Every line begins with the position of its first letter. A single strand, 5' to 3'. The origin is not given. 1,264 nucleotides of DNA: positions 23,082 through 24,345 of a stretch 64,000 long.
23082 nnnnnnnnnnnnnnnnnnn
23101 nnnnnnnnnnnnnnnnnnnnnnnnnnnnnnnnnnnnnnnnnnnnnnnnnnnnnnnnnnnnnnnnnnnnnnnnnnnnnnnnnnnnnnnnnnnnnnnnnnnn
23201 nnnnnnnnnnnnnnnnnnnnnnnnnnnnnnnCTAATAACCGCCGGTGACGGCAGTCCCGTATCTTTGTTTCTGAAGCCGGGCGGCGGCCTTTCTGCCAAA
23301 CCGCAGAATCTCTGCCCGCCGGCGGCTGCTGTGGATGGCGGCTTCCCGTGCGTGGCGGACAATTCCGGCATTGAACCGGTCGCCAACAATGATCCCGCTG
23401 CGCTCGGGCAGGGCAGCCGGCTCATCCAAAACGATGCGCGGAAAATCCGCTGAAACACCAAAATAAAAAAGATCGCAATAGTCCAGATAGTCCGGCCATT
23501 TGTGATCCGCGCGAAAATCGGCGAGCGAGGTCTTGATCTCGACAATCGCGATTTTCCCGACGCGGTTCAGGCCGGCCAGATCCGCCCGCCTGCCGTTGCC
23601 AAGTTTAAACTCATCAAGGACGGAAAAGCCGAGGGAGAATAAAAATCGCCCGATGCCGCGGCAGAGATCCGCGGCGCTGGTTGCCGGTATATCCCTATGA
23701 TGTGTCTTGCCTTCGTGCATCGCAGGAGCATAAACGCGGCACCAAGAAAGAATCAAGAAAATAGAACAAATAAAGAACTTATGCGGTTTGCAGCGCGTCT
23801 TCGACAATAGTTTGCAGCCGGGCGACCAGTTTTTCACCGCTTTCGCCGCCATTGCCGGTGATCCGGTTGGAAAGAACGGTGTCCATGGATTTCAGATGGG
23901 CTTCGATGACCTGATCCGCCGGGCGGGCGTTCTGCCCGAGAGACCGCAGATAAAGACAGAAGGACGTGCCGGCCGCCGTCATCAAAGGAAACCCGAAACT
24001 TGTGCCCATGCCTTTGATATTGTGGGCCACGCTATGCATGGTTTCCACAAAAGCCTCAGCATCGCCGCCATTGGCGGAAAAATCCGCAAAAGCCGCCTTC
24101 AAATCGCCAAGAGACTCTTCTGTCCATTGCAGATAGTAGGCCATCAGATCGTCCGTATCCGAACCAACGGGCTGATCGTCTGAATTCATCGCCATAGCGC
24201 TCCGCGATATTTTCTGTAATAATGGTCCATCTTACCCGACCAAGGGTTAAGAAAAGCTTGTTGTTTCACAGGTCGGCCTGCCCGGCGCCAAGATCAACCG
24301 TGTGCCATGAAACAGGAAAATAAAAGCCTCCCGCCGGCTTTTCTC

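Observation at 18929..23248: LapG-type periplasmic protease flanked by two receptor-like proteins whose cyclic-di-GMP domains all look catalytically dead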

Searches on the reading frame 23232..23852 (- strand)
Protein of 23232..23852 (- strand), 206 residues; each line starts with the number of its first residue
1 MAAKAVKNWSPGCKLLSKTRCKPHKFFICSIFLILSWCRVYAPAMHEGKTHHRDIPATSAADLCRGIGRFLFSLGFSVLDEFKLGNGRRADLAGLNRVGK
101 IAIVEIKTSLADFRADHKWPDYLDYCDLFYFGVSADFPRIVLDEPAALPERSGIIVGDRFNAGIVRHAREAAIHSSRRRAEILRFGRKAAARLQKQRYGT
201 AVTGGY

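Call 3: search_protein_families(library=pfam, proteins=[window:23232-23852:-], max_evalue=1)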
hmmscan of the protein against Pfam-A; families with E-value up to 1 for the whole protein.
window:23232-23852:- (206 aa): 1 family
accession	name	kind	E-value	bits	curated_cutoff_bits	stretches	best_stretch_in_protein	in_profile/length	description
PF06319.18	MmcB-like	-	5.1e-38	130.6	22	1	59-196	13-144/148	DNA repair protein MmcB-like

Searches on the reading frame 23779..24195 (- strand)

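Call 3: search_protein_families(library=pfam, proteins=[window:23779-24195:-], max_evalue=1)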
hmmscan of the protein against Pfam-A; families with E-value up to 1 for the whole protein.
window:23779-24195:- (138 aa): 1 family
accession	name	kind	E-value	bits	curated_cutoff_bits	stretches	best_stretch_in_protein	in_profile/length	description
PF01627.28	Hpt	-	1.9e-05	25.2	24.6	1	16-103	1-76/84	Hpt domain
